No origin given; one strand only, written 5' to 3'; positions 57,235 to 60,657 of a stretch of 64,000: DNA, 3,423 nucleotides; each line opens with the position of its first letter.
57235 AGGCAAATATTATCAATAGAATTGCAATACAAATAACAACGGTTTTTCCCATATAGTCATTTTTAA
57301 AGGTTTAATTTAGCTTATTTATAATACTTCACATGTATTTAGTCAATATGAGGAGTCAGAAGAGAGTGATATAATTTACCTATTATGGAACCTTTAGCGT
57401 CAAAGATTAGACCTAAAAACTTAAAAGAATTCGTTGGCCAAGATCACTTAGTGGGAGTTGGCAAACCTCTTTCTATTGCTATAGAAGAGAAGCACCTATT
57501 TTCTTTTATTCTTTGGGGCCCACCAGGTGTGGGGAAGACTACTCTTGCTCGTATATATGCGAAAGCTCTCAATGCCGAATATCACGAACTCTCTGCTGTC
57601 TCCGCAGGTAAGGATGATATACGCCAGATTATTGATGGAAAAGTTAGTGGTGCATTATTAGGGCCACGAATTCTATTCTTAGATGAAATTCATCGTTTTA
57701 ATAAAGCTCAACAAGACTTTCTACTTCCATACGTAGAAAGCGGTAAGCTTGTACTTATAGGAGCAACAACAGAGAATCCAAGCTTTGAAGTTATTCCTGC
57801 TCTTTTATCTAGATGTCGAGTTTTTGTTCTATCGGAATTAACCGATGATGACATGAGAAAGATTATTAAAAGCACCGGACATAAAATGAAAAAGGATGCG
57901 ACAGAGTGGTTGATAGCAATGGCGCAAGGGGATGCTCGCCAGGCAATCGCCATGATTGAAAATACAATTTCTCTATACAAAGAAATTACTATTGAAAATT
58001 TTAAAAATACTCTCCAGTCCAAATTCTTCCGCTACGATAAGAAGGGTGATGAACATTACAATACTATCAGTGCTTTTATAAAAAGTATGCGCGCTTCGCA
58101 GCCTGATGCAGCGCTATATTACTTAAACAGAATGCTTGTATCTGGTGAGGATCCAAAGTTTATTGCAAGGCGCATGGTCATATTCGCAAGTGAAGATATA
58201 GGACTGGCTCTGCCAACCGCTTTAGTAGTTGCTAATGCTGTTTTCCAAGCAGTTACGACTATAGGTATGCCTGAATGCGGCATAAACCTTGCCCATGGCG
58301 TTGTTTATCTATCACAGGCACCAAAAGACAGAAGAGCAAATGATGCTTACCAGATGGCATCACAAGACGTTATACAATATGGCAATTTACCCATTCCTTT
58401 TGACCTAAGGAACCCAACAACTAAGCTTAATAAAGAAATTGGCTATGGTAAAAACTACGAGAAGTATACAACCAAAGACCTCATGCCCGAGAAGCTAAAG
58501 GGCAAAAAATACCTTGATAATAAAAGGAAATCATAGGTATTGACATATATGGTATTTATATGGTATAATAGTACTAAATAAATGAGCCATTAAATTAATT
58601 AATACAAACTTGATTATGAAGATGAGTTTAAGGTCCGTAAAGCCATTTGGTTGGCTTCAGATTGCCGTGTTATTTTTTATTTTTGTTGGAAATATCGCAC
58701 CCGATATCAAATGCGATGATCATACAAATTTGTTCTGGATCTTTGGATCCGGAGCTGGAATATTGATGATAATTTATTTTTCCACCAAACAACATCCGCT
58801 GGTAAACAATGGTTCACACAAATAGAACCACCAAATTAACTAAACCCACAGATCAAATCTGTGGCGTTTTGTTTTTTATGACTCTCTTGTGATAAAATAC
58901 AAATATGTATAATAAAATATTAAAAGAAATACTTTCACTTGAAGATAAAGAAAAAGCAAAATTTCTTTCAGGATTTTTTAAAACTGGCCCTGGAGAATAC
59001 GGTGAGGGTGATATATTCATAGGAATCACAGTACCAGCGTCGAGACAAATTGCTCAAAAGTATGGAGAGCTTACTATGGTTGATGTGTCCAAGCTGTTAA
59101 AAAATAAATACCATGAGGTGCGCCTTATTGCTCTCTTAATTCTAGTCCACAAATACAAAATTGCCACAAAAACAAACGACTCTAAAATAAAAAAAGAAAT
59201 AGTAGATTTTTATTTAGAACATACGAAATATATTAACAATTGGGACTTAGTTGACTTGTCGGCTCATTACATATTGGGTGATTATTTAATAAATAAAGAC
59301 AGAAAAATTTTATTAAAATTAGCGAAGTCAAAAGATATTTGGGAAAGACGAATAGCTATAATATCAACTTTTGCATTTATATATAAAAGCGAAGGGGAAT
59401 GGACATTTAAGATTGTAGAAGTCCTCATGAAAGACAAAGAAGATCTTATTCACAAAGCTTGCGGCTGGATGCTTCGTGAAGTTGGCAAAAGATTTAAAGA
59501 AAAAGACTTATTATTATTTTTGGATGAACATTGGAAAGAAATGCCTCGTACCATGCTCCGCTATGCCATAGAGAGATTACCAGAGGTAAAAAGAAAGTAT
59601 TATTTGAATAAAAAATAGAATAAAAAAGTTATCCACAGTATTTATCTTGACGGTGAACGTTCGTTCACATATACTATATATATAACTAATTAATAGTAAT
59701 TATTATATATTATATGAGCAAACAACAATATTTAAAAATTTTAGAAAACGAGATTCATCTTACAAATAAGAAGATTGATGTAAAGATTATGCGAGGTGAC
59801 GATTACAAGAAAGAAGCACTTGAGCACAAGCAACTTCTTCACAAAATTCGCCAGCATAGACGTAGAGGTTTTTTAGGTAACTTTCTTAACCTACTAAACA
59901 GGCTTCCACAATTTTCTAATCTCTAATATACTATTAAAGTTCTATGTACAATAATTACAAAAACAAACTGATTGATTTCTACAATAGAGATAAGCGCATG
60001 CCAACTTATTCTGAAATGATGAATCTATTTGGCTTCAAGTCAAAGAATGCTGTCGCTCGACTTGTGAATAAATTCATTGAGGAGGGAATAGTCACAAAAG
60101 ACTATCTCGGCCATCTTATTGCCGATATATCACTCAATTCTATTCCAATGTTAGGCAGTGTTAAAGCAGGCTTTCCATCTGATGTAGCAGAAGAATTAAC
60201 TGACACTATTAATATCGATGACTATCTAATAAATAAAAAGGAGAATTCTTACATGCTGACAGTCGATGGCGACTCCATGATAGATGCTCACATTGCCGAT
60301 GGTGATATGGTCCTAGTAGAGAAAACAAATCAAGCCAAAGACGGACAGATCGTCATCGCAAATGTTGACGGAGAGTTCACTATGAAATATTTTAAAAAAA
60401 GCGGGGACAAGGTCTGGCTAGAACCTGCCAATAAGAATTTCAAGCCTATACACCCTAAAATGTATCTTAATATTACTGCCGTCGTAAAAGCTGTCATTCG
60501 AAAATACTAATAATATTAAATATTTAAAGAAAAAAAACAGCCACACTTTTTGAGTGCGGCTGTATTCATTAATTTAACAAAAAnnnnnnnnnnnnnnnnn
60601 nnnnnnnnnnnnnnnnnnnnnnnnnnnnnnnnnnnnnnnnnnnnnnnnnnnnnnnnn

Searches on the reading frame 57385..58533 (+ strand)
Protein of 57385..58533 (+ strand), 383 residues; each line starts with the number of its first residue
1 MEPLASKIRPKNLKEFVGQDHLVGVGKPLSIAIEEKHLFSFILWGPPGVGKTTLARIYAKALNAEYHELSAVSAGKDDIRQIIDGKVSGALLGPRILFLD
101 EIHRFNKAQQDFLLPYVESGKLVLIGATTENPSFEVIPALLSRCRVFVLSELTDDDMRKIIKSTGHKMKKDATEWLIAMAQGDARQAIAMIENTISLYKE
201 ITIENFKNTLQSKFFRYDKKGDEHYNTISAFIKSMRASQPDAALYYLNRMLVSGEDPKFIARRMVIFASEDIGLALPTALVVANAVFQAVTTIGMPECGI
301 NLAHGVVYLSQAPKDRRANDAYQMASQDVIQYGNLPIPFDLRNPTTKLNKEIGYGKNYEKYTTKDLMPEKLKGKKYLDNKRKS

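Call 50: search_protein_families(library=pfam, proteins=[window:57385-58533:+])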
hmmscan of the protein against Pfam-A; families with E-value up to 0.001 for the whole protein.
window:57385-58533:+ (383 aa): 13 families
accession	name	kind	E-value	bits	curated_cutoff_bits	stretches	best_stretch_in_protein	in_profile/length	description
PF12002.13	MgsA_C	-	3.3e-46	157.7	27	1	238-378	2-149/167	MgsA AAA+ ATPase C terminal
PF16193.11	AAA_assoc_2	-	2.7e-22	79.3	34.3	1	166-236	5-81/81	AAA C-terminal domain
PF00004.35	AAA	-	4.2e-17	63.3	21.2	1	42-149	2-128/131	ATPase family associated with various cellular activities (AAA)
PF05496.18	RuvB_N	-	1.1e-14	55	27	1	8-125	1-117/159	Holliday junction DNA helicase RuvB P-loop domain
PF07728.20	AAA_5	-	8e-11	42.5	22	1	41-131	2-104/139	AAA domain (dynein-related subfamily)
PF01078.27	Mg_chelatase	-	1.1e-06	28.7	20.3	0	27-62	13-46/207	Magnesium chelatase, subunit ChlI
PF13173.12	AAA_14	-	2.7e-05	24.6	27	1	42-131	6-102/129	AAA domain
PF20030.5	bpMoxR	-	3.5e-05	23.4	27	1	14-150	12-166/205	MoxR domain in the MoxR-vWA-beta-propeller ternary systems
PF13191.12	AAA_16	-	4.4e-05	24.5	32.6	0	41-65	27-51/167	AAA ATPase domain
PF13401.12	AAA_22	-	7.9e-05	23.4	27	0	42-67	9-37/130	AAA domain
PF00158.32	Sigma54_activat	-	8.5e-05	22.7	20.2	0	96-132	96-132/168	Sigma-54 interaction domain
PF20720.3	nSTAND3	-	0.00034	20.8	27.2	0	42-84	21-62/155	Novel STAND NTPase 3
PF07724.20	AAA_2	-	0.0007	20.1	27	0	37-122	2-104/166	AAA domain (Cdc48 subfamily)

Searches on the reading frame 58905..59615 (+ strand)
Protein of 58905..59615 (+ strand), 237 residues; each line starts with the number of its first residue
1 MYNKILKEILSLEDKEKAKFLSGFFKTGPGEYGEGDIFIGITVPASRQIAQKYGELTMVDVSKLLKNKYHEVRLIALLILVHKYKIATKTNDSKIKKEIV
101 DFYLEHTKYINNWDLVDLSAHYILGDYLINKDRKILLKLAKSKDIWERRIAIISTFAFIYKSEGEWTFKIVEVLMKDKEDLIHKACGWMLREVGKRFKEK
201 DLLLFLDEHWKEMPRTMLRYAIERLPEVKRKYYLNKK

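Call 50: search_protein_families(library=pfam, proteins=[window:58905-59615:+])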
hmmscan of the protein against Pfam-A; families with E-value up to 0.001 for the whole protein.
window:58905-59615:+ (237 aa): 1 family
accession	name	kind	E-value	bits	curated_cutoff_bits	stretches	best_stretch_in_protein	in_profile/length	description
PF08713.17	DNA_alkylation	-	9.1e-57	192.6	21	1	6-225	2-213/213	DNA alkylation repair enzyme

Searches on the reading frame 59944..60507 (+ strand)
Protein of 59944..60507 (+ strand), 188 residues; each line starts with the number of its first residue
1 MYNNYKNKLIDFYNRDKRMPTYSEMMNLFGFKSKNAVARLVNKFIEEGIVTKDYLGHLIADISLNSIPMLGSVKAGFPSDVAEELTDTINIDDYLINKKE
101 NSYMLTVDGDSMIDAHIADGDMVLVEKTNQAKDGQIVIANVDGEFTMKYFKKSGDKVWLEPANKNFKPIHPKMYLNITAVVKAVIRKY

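Call 50: search_protein_families(library=pfam, proteins=[window:59944-60507:+])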
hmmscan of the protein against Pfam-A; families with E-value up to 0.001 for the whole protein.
window:59944-60507:+ (188 aa): 1 family
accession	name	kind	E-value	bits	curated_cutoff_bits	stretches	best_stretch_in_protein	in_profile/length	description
PF00717.28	Peptidase_S24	-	1.3e-30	105.9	23.3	1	68-173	1-105/116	Peptidase S24-like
